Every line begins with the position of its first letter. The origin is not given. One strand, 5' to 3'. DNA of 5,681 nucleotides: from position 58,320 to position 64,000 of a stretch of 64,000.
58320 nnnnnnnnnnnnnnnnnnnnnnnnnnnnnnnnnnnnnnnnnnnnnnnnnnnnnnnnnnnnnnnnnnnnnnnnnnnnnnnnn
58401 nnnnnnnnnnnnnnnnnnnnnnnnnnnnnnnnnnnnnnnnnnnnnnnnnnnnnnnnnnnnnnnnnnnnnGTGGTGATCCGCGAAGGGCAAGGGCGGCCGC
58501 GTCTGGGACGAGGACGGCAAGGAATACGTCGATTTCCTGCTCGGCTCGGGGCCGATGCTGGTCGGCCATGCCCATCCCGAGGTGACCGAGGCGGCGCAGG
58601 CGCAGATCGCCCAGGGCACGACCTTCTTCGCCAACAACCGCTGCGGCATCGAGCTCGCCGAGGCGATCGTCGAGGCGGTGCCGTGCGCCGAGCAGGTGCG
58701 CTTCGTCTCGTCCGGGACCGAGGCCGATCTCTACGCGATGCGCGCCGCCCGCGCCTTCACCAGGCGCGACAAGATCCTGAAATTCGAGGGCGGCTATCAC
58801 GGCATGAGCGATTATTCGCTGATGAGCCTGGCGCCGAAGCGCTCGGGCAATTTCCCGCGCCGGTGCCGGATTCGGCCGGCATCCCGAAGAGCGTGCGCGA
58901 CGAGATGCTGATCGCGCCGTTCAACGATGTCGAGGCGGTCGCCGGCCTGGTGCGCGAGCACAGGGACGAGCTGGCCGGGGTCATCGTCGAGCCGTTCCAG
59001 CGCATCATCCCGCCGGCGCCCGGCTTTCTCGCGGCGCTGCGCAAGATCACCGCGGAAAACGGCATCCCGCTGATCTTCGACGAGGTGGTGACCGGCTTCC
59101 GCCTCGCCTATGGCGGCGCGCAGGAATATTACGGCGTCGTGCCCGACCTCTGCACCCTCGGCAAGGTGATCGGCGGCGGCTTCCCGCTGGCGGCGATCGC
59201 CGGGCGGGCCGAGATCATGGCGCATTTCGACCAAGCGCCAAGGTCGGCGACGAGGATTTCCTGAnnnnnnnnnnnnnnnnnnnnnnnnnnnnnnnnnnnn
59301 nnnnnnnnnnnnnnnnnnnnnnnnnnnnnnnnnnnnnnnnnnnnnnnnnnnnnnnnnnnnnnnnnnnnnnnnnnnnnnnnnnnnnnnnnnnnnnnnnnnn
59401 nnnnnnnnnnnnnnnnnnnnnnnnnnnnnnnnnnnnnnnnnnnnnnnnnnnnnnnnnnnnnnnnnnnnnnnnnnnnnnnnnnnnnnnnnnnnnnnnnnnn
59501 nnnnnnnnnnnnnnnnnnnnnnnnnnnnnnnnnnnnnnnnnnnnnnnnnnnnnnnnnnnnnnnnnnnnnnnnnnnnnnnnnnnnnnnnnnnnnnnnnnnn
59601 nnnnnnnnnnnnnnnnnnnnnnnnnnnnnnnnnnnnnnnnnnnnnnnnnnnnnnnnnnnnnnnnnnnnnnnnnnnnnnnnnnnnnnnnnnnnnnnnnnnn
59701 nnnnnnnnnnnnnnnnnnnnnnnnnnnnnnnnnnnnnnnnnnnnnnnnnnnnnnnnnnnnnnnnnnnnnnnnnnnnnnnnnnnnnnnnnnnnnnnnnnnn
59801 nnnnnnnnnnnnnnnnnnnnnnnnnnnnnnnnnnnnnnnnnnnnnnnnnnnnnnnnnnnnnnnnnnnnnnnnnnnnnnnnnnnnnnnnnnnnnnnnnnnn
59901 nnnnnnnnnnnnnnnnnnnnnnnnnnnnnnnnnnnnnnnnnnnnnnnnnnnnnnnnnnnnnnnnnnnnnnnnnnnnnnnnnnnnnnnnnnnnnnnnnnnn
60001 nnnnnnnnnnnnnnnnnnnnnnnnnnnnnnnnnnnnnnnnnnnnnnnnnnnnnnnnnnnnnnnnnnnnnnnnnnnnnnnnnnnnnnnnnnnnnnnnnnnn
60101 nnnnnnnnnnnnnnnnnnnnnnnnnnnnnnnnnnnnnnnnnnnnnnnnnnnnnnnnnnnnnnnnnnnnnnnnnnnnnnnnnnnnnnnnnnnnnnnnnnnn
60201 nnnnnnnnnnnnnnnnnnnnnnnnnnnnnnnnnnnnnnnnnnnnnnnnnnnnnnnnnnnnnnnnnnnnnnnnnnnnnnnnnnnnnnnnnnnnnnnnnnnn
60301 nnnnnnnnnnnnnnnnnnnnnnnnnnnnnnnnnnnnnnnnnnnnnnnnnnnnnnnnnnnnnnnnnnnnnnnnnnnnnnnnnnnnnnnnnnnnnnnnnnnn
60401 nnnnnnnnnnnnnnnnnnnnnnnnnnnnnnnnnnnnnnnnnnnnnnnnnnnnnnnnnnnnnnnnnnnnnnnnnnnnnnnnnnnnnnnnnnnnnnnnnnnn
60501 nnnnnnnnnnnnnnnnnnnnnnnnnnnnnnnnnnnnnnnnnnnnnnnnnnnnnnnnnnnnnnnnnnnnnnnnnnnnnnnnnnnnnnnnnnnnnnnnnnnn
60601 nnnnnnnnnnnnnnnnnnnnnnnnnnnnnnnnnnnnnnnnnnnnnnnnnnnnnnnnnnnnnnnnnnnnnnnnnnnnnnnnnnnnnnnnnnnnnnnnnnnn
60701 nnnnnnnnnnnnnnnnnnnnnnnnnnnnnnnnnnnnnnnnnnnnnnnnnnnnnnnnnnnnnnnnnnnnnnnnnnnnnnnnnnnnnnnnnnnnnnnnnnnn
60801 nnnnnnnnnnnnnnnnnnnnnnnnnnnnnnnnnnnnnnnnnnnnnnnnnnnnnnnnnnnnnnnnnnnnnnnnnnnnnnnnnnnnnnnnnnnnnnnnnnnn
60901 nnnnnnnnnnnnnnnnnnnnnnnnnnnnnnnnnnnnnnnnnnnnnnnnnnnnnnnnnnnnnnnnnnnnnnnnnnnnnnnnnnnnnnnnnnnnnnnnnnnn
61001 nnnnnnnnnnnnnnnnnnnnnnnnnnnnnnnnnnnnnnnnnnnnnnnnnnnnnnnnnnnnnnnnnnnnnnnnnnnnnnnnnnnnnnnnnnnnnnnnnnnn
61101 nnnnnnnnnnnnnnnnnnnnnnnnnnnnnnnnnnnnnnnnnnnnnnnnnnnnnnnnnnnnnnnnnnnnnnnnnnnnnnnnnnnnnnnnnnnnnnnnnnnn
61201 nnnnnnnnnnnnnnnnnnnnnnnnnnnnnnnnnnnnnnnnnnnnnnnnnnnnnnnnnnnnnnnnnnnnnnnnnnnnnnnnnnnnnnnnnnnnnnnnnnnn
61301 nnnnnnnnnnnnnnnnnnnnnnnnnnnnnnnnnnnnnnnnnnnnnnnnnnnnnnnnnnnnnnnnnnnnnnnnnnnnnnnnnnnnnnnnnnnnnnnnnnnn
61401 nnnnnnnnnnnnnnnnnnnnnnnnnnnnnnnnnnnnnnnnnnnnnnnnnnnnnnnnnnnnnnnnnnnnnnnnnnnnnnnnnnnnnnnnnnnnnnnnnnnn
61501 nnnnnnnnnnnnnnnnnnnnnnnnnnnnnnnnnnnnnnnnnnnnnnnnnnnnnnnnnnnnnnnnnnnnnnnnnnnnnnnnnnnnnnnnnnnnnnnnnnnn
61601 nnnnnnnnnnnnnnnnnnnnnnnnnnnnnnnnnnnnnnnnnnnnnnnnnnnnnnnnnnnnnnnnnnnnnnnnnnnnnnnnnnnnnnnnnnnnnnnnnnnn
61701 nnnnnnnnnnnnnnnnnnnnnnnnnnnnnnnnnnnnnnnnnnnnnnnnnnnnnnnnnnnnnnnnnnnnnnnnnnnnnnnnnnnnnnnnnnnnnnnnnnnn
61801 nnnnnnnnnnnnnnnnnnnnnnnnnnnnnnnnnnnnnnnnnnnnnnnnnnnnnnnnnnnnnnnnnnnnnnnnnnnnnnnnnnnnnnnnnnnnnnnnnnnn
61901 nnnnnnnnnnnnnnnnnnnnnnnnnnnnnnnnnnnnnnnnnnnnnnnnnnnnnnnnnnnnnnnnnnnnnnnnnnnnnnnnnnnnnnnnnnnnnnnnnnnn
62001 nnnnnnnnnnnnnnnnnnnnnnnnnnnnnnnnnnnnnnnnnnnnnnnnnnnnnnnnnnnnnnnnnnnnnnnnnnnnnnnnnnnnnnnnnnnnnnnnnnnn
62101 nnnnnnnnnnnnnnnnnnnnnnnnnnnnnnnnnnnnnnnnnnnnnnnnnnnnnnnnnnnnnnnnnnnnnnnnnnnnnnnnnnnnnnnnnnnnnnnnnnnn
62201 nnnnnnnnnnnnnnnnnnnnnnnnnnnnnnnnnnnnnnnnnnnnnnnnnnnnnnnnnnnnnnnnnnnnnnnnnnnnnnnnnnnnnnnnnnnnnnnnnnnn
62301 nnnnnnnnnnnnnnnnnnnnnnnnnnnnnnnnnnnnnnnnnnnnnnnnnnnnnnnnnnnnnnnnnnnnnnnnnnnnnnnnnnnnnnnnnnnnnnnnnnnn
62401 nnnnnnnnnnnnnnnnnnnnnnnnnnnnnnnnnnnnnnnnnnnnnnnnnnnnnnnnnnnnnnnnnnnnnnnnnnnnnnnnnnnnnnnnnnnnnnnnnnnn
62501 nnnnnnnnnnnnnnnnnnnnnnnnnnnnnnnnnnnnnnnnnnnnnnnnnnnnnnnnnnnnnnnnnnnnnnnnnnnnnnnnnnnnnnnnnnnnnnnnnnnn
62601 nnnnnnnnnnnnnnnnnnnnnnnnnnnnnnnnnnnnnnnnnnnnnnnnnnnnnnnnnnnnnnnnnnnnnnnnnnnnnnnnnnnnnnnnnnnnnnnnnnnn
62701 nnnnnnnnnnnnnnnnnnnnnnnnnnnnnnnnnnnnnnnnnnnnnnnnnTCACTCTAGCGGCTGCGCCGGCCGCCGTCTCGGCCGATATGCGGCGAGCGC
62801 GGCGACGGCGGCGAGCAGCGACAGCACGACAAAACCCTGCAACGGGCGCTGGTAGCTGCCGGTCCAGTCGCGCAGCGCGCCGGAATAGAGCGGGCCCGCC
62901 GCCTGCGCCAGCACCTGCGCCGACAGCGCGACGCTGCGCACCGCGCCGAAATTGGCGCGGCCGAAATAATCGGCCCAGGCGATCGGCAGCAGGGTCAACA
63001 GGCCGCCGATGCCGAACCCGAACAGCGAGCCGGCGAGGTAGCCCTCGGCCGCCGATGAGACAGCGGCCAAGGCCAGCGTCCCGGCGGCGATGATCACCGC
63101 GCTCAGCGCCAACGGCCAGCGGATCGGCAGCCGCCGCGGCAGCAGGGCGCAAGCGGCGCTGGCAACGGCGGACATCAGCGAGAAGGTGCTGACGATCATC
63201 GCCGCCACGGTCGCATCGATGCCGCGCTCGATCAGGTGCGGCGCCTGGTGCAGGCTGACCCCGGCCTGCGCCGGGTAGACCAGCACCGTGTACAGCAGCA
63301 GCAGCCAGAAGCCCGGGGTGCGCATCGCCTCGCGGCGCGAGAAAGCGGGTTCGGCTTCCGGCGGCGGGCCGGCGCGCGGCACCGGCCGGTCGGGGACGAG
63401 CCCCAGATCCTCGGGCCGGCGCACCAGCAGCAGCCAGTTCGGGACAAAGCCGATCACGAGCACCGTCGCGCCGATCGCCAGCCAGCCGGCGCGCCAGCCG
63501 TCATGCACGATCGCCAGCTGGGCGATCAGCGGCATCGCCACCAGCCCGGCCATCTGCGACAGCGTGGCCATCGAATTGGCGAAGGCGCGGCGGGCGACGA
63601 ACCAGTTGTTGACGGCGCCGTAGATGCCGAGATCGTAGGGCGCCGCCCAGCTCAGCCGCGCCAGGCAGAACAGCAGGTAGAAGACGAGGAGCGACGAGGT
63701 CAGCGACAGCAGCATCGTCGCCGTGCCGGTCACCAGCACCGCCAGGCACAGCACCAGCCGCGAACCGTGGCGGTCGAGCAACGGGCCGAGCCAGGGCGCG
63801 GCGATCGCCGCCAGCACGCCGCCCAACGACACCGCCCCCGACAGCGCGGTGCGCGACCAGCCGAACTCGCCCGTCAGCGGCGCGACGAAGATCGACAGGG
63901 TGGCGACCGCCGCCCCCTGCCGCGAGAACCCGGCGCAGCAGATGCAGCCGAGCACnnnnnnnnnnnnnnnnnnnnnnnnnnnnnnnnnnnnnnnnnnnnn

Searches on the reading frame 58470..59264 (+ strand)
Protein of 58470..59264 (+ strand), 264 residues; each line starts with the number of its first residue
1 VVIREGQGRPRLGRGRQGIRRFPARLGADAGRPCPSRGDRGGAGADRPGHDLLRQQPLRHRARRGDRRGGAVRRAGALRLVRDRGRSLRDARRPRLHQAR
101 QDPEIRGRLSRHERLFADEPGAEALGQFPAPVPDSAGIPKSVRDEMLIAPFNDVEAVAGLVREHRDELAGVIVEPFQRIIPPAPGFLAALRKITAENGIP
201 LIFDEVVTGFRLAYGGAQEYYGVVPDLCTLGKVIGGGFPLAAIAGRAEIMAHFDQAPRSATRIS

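Call 60: search_protein_families(library=pfam, proteins=[window:58470-59264:+], max_evalue=0.00001)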
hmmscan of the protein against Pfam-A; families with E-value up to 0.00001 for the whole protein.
window:58470-59264:+ (264 aa): 1 family
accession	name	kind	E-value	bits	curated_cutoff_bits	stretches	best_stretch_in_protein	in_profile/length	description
PF00202.27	Aminotran_3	-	6.8e-24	84.7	30.5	1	154-255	177-282/403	Aminotransferase class-III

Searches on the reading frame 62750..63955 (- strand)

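Call 60: search_protein_families(library=pfam, proteins=[window:62750-63955:-], max_evalue=0.00001)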
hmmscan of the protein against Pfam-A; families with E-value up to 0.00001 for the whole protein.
window:62750-63955:- (401 aa): 1 family
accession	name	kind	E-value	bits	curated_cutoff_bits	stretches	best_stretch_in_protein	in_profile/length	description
PF07690.21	MFS_1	-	2.7e-29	102.6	33.4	2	7-226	7-213/347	Major Facilitator Superfamily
